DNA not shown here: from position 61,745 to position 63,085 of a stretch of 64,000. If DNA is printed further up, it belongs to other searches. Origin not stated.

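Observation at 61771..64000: Membrane-anchored MerR-type regulator with extracellular tail-fibre-like repeats and a candidate operator upstream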

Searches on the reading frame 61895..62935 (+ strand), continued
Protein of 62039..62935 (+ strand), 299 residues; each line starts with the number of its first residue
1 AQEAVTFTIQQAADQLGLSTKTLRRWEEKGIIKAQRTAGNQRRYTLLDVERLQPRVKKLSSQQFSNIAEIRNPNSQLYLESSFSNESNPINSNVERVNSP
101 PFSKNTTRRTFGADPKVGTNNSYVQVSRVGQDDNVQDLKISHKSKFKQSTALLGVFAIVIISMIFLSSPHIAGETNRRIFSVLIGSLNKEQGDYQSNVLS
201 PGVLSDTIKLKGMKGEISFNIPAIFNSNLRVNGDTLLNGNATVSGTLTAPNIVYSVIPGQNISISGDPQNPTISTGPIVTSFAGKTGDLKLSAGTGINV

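Call 83: search_protein_representatives(alignment_id=A1)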
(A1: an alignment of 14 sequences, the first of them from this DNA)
Query: 14 sequences, 261 profile positions. Proteins with E-value up to 0.001 (for the whole library): 22051; up to 1e-10: 2700; up to 1e-30: 194. The best 150 are listed.
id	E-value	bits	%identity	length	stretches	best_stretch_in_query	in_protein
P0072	1.3e-100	353.3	-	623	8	4-58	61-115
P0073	5.9e-78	279.0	-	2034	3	3-259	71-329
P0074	8.3e-77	275.3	-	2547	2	6-257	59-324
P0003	8.6e-72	258.8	-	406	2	1-261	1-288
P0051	2.0e-70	254.3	-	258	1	1-259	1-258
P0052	8.1e-70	252.3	-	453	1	1-261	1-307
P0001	4.6e-67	243.3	-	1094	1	5-261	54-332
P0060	2.9e-66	240.7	-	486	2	4-253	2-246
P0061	4.6e-66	240.0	-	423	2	4-258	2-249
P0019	6.3e-65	236.3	-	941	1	1-260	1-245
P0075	1.0e-64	235.7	-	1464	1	1-261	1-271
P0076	1.5e-64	235.0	-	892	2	4-253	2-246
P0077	2.6e-61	224.5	-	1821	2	2-261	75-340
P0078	1.4e-59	218.8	-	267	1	1-256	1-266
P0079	2.5e-59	218.0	-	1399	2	4-256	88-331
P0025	2.1e-57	211.7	-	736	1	3-261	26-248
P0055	1.9e-51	192.1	-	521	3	3-85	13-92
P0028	2.1e-33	133.0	-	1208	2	3-58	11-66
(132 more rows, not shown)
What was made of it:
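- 194 clusters at 50% identity score E<=1e-30, with lengths up to 7,646 aa (call 83).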
